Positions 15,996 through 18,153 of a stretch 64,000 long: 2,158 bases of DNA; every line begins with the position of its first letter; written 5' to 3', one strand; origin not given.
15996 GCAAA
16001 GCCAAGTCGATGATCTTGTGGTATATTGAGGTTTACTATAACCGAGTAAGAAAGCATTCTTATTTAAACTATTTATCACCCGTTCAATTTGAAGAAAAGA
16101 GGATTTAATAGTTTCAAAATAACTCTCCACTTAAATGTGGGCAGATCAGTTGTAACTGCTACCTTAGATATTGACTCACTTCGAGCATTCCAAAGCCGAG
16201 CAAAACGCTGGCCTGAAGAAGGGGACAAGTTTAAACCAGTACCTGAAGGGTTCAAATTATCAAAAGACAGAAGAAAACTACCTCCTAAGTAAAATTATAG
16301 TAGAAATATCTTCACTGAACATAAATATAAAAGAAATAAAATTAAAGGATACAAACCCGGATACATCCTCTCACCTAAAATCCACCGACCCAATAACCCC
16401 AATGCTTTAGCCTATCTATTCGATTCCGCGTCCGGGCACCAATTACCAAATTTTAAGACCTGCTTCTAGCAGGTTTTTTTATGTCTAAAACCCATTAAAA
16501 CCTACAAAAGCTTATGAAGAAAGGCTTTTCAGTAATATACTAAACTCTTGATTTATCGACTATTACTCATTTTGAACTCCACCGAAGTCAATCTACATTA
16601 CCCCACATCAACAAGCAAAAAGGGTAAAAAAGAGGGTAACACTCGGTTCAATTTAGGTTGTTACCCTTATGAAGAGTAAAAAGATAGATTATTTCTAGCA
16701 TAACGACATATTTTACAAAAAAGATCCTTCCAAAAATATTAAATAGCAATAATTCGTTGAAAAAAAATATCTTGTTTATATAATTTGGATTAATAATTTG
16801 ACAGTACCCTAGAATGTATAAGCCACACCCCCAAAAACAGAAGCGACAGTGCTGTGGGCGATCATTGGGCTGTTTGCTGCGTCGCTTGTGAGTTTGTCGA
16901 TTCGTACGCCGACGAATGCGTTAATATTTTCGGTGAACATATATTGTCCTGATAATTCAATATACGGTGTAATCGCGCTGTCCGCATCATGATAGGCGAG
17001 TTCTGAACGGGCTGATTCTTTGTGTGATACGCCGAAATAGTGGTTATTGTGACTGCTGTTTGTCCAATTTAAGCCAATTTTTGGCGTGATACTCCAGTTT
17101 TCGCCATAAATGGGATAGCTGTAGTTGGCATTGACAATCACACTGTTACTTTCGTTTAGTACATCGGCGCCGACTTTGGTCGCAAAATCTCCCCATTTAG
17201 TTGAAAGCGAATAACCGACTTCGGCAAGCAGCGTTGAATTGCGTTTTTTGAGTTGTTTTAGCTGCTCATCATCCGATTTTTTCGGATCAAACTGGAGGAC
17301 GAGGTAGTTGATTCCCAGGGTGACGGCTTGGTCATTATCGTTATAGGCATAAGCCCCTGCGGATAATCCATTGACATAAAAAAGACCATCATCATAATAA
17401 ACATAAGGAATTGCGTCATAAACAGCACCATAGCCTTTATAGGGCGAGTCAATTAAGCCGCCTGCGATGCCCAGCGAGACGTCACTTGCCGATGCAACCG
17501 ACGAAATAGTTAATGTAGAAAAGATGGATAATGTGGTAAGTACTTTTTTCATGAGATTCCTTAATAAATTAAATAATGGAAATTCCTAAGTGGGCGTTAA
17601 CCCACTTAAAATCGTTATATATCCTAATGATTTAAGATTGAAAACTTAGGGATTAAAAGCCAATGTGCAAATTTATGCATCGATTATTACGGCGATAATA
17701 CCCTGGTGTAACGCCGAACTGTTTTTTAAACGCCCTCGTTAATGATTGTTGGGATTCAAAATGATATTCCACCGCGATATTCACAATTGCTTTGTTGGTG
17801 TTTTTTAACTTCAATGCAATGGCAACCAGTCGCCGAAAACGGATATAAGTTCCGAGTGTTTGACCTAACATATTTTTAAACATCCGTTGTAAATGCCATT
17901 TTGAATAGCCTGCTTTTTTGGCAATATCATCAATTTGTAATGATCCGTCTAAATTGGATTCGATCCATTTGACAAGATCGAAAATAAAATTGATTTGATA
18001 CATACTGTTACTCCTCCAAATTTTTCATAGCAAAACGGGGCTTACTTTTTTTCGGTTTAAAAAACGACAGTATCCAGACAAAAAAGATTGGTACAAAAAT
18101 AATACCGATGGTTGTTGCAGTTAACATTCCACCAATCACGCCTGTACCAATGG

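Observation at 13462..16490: Duplicated tRNA-Phe 3'-end att cores delimit a 2.9-kb degenerate islet (orphan Zn-ribbon gene plus IS3) next to the P2-like prophage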

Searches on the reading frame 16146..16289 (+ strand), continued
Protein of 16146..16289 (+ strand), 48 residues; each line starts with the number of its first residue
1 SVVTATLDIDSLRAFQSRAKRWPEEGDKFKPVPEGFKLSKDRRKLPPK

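Call 73: search_protein_families(library=padloc, proteins=[P0033, P0034, P0037], max_evalue=0.00001)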
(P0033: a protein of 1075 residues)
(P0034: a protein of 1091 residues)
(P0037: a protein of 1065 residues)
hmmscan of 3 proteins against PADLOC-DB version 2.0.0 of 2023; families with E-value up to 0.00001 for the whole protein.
P0033 (1075 aa): 17 families
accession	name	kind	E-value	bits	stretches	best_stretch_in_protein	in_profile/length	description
PDLC03780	RT_UG5-nitrilase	-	3.9e-298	989.8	1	1-1074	9-901/907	DRT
PDLC02995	RT_UG5-nitrilase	-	7.3e-46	154.6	2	18-415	7-391/958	-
PDLC03804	RTasNitrilase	-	1.9e-42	143.7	1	649-1063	115-395/397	DRT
PDLC03781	RT_UG5_small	-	1.9e-35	120.4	1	14-513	4-474/631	DRT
PDLC03745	Drt1a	-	2.2e-25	86.7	2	176-419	163-378/1176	DRT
PDLC03773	RT_UG34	-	3.4e-14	50.6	1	101-343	65-272/512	DRT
PDLC03775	RT_UG36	-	7.5e-12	42.9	1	184-325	118-239/557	DRT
PDLC03778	RT_UG39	-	1.6e-11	41.9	1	279-332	292-345/541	DRT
PDLC03768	Drt3a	-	2.3e-10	38.5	1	161-345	87-239/411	DRT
PDLC02175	Drt3a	-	3.7e-10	37.6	1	249-356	131-233/417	-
PDLC02171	Drt1a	-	8.2e-10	34.8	1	946-1050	1118-1219/1232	-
PDLC03754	RT_UG17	-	7.3e-08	29.7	1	196-325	115-228/429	DRT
PDLC02939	RT_II-A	-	3.5e-07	28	1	250-336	113-200/304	-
PDLC02174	Drt3a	-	7e-07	26.8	1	185-324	86-205/403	-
PDLC01607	RT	-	3e-06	25.5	1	204-343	39-135/161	"CAS-I,CAS-II,CAS-III,CAS-IV,CAS-V,CAS-VI; acquisition_associated"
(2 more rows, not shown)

P0034 (1091 aa): 19 families
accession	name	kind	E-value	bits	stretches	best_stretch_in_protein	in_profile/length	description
PDLC03780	RT_UG5-nitrilase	-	1.8e-281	934.7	1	7-1090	15-901/907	DRT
PDLC02995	RT_UG5-nitrilase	-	1e-48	164.1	2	88-419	75-391/958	-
PDLC03804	RTasNitrilase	-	1.4e-44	150.7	1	807-1080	129-396/397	DRT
PDLC03781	RT_UG5_small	-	7.7e-31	105.2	1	16-435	6-398/631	DRT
PDLC03745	Drt1a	-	1.9e-28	96.9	2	849-1063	958-1160/1176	DRT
PDLC03768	Drt3a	-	2.2e-13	48.4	1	274-367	169-252/411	DRT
PDLC02175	Drt3a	-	5.1e-12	43.7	1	284-363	154-230/417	-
PDLC03775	RT_UG36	-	1.5e-11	41.9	1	185-361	117-261/557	DRT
PDLC03773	RT_UG34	-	2.1e-10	38.1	1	130-335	86-257/512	DRT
PDLC02171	Drt1a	-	5.6e-10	35.4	1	854-1063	1014-1216/1232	-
PDLC03778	RT_UG39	-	1.1e-08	32.6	1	284-340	287-343/541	DRT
PDLC02174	Drt3a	-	7e-08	30.1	1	284-365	155-232/403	-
PDLC03754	RT_UG17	-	1.3e-07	28.9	1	203-336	116-229/429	DRT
PDLC03763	RT_UG25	-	2.2e-07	27.5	1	218-360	410-530/870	DRT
PDLC02939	RT_II-A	-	4.3e-07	27.7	1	261-362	114-217/304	-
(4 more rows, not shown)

P0037 (1065 aa): 30 families (the best 25 are shown)
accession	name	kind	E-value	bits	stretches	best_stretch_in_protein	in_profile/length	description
PDLC03780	RT_UG5-nitrilase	-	1.1e-235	783.1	1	6-1064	15-901/907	DRT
PDLC02995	RT_UG5-nitrilase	-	1.1e-47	160.6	2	759-1054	670-948/958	-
PDLC03804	RTasNitrilase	-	1.2e-40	137.8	1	757-1054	119-396/397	DRT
PDLC03781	RT_UG5_small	-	1.5e-34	117.5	1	16-415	7-383/631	DRT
PDLC03745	Drt1a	-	3.7e-27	92.6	2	801-1037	952-1167/1176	DRT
PDLC02171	Drt1a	-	2.8e-18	62.9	2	174-350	167-349/1232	-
PDLC03775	RT_UG36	-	6.8e-16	56.2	1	180-350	117-254/557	DRT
PDLC03754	RT_UG17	-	2e-15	54.6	1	188-376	106-268/429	DRT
PDLC03768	Drt3a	-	1.2e-14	52.6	1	193-368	118-262/411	DRT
PDLC03778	RT_UG39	-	3.2e-13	47.5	1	109-361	133-365/541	DRT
PDLC03757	Drt2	-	1.7e-11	41.9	1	170-390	160-384/502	DRT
PDLC01607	RT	-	8.9e-11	40.3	1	197-358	28-143/161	"CAS-I,CAS-II,CAS-III,CAS-IV,CAS-V,CAS-VI; acquisition_associated"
PDLC02175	Drt3a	-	9e-11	39.6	1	279-357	151-228/417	-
PDLC03764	RT_UG26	-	5.1e-10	36.7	1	261-382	158-276/398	DRT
PDLC03783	Drt8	-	5.8e-10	37.1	1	289-358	186-252/493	DRT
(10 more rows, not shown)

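Call 74: search_protein_families(library=pfam, proteins=[P0033, P0034], max_evalue=0.001)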
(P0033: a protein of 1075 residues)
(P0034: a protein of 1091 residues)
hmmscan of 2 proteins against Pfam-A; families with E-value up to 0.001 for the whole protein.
P0033 (1075 aa): 0 families

P0034 (1091 aa): 1 family
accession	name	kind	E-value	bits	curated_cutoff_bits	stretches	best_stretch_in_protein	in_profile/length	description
PF00078.32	RVT_1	-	4.8e-05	23.6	29.6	1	169-353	20-177/205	Reverse transcriptase (RNA-dependent DNA polymerase)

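Call 84: find_related_loci(query=A2, collection=metagenome_contigs, flank=6000)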
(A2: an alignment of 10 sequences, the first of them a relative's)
Query A2 (80 aa) in metagenome_contigs; peptide patterns used: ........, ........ (x = any residue, [..] = any of these).
156 stretches matched a pattern; 101 encode a relative of the query (tblastn E <= 1e-3); the best 80 are kept; 80 distinct loci.
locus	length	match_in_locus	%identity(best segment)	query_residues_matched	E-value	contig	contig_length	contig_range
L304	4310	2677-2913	85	1-79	2e-43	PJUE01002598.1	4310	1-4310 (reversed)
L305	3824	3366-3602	86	1-79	9e-44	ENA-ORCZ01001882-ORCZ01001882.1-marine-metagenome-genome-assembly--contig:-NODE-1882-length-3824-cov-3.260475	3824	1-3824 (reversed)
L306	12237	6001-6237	85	1-79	2e-43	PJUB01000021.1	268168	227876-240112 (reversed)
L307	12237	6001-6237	85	1-79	1e-43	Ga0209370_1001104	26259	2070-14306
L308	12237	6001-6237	87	1-79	2e-43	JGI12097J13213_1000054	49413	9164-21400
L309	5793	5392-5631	85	1-80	1e-43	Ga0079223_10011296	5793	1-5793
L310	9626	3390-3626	85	1-79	2e-43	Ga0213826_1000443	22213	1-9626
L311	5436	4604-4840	84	1-79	2e-43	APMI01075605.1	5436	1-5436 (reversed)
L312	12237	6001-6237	82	1-79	8e-43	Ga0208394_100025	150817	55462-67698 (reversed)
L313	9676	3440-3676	82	1-79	8e-43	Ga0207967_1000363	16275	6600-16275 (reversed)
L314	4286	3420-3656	85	1-79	9e-43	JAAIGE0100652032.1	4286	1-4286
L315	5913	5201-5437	82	1-79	1e-42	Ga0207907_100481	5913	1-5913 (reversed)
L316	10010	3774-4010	85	1-79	2e-42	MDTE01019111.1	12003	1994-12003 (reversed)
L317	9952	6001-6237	85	1-79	3e-42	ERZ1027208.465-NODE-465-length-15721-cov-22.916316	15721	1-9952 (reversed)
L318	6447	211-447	85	1-79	2e-42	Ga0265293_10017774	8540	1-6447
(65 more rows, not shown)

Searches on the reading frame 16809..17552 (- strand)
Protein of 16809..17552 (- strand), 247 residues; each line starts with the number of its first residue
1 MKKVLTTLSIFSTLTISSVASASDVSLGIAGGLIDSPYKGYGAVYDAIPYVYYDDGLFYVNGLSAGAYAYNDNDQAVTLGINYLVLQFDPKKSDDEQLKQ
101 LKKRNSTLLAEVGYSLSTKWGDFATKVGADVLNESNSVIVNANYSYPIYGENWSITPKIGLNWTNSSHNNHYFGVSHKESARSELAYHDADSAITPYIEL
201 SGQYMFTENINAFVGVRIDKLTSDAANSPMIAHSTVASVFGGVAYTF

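Call 10: search_protein_families(library=pfam, proteins=[window:16809-17552:-], max_evalue=0.01)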
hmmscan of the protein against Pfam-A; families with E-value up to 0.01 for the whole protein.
window:16809-17552:- (247 aa): 3 families
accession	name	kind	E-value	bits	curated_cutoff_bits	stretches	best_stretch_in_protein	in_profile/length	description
PF06629.18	MipA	-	2.3e-40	139.5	24.2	1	27-247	1-221/221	MltA-interacting protein MipA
PF00267.27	Porin_1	-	0.0027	17.6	23.7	1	177-247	269-337/337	Gram-negative porin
PF03797.25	Autotransporter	-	0.0031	17.7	26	0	118-170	100-151/255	Autotransporter beta-domain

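Call 11: find_encoding_contigs(protein=window:16809-17552:-, flank=10000, max_places=10)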
Protein window:16809-17552:- (247 aa): no gene with exactly this product is on record in the collection.

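Call 15: find_related_loci(query=window:16809-17552:-, collection=genome_contigs, flank=10000)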
Query window:16809-17552:- (247 aa) in genome_contigs; peptide patterns used: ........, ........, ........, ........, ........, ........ (x = any residue, [..] = any of these).
54 stretches matched a pattern, but none encodes a relative of the query by tblastn (E <= 1e-3).

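Call 17: find_homologous_proteins(query=window:16809-17552:-, max_evalue=1e-20)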
Query window:16809-17552:- (247 aa): 19 proteins with E <= 1e-20 among 617 candidates.
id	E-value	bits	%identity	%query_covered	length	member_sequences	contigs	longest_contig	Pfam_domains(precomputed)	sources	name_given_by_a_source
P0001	8.8e-158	541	100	100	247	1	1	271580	PF06629.19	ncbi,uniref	ncbi:MipA/OmpV family protein [Orbus sasakiae]|uniref:MipA/OmpV family protein n=1 Tax=Orbus sasakia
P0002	6.0e-86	306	55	100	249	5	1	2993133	PF06629.19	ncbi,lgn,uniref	ncbi:MipA/OmpV family protein [Orbus wheelerorum]|uniref:MipA/OmpV family protein n=1 Tax=Orbus whee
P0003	1.4e-85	305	54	100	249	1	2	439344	PF06629.19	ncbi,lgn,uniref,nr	ncbi:outer membrane scaffolding protein for murein synthesis (MipA/OmpV family) [Orbus hercynius]|un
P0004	7.9e-85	302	54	100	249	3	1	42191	PF06629.19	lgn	-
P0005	1.3e-83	298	55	100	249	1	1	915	PF06629.19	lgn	-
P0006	1.2e-82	295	52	100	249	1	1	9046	PF06629.19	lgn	-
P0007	2.2e-82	294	52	100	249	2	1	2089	PF06629.19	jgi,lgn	-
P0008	2.8e-81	290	51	99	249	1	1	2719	PF06629.19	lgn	-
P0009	2.5e-77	277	52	100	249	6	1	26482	PF06629.19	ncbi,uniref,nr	ncbi:hypothetical protein A9G24_09760 [Gilliamella sp. App6-5]|uniref:MipA/OmpV family protein n=1 T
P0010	2.4e-75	271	52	100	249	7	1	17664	PF06629.19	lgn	-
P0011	1.4e-74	268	51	100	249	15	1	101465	PF06629.19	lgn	-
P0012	2.9e-73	264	48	100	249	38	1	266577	PF13505.13,PF06629.19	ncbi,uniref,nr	ncbi:MipA/OmpV family protein [Gilliamella sp. B2717]|uniref:MipA/OmpV family protein n=1 Tax=Gillia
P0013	1.0e-72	262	48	99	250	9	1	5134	PF06629.19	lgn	-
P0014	1.3e-72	262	49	100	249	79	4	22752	PF06629.19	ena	-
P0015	2.5e-72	261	50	100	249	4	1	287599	PF06629.19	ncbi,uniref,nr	ncbi:MipA/OmpV family protein [Gilliamella sp. wkB178]|uniref:MipA/OmpV family protein n=1 Tax=Gilli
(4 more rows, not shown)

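Call 18: find_encoding_contigs(protein=P0002, flank=10000, max_places=3)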
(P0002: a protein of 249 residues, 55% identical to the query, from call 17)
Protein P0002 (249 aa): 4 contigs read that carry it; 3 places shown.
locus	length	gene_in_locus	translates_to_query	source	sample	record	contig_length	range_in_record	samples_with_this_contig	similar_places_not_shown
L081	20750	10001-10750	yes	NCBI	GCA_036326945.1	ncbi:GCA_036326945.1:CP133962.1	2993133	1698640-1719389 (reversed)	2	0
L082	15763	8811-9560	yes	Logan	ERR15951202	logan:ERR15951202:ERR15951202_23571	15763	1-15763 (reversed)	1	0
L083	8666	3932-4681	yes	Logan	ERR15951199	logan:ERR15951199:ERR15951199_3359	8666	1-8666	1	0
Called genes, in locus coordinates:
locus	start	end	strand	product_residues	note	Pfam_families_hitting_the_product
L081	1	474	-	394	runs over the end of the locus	PF00009:GTP_EFTU, PF03144:GTP_EFTU_D2, PF03143:GTP_EFTU_D3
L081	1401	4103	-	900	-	PF00171:Aldedh, PF00465:Fe-ADH, PF13685:Fe-ADH_2 (weak), PF25137:ADH_Fe_C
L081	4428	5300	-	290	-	PF00899:ThiF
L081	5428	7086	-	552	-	PF00749:tRNA-synt_1c, PF03950:tRNA-synt_1c_C, PF20974:tRNA-synt_1c_C2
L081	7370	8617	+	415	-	PF02133:Transp_cyt_pur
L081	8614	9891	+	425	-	PF01979:Amidohydro_1, PF07969:Amidohydro_3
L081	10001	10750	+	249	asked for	PF06629:MipA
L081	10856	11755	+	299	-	PF04381:RdgC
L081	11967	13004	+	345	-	PF13505:OMP_b-brl, PF01389:OmpA_membrane, PF00691:OmpA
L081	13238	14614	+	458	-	PF11638:DnaA_N, PF01695:IstB_IS21 (weak), PF00308:Bac_DnaA, PF00004:AAA (weak), PF08299:Bac_DnaA_C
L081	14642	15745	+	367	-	PF00712:DNA_pol3_beta, PF02767:DNA_pol3_beta_2, PF02768:DNA_pol3_beta_3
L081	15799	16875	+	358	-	PF02463:SMC_N, PF13175:AAA_15, PF13476:AAA_23, PF13304:AAA_21 (weak)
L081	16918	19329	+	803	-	PF02518:HATPase_c, PF00204:DNA_gyraseB, PF01751:Toprim, PF21249:GyrB_hook, PF18053:GyrB_insert, PF00986:DNA_gyraseB_C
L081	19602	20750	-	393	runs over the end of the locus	PF01266:DAO (weak), PF01494:FAD_binding_3, PF04820:Trp_halogenase (faint), PF05834:Lycopene_cycl (faint)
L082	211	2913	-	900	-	PF00171:Aldedh, PF00465:Fe-ADH, PF13685:Fe-ADH_2 (weak), PF25137:ADH_Fe_C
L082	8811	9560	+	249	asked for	PF06629:MipA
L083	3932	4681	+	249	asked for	PF06629:MipA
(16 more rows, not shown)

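Call 19: find_encoding_contigs(protein=P0003, flank=10000, max_places=3)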
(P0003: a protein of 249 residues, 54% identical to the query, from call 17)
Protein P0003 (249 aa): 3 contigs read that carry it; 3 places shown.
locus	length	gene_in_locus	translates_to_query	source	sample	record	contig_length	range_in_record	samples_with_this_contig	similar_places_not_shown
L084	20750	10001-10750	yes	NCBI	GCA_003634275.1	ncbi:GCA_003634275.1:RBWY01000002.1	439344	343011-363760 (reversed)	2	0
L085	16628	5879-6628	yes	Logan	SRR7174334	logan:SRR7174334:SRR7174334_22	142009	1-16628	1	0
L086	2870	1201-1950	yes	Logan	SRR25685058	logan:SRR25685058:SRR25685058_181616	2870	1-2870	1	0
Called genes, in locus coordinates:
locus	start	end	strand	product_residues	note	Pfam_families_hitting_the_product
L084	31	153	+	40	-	-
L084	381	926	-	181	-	PF02357:NusG, PF00467:KOW (weak)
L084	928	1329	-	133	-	PF00584:SecE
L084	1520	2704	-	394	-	PF00009:GTP_EFTU, PF03144:GTP_EFTU_D2, PF03143:GTP_EFTU_D3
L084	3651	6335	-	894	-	PF00171:Aldedh, PF00465:Fe-ADH, PF13685:Fe-ADH_2 (weak), PF25137:ADH_Fe_C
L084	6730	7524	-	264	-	PF00899:ThiF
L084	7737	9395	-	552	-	PF00749:tRNA-synt_1c, PF03950:tRNA-synt_1c_C, PF20974:tRNA-synt_1c_C2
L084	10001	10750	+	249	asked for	PF06629:MipA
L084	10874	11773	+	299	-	PF04381:RdgC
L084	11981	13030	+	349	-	PF13505:OMP_b-brl, PF01389:OmpA_membrane, PF00691:OmpA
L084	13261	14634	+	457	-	PF11638:DnaA_N, PF01695:IstB_IS21 (weak), PF00308:Bac_DnaA, PF00004:AAA (weak), PF08299:Bac_DnaA_C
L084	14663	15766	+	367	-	PF00712:DNA_pol3_beta, PF02767:DNA_pol3_beta_2, PF02768:DNA_pol3_beta_3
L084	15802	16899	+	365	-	PF02463:SMC_N, PF13175:AAA_15, PF13476:AAA_23, PF13304:AAA_21 (weak)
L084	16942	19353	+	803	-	PF02518:HATPase_c, PF00204:DNA_gyraseB, PF01751:Toprim, PF21249:GyrB_hook, PF18053:GyrB_insert, PF00986:DNA_gyraseB_C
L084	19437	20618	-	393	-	PF01266:DAO (faint), PF01494:FAD_binding_3, PF05834:Lycopene_cycl (faint), PF04820:Trp_halogenase (weak)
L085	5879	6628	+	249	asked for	PF06629:MipA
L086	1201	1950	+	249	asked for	PF06629:MipA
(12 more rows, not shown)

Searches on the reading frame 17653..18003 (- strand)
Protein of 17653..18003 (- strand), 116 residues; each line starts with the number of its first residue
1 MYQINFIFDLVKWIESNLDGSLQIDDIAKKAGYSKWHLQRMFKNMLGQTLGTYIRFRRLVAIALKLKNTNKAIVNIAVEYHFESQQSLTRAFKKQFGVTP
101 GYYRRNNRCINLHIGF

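Call 10: search_protein_families(library=pfam, proteins=[window:17653-18003:-], max_evalue=0.01)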
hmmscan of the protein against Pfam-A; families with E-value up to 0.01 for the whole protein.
window:17653-18003:- (116 aa): 2 families
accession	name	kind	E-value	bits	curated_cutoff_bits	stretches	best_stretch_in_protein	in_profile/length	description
PF12833.13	HTH_18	-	1.4e-20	73.7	33.6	1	27-105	1-79/80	Helix-turn-helix domain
PF00165.29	HTH_AraC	-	2.7e-18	66.1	26.6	2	66-105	1-42/42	Bacterial regulatory helix-turn-helix proteins, AraC family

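Call 13: find_encoding_contigs(protein=window:17653-18003:-, flank=10000, max_places=10)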
Protein window:17653-18003:- (116 aa): no gene with exactly this product is on record in the collection.
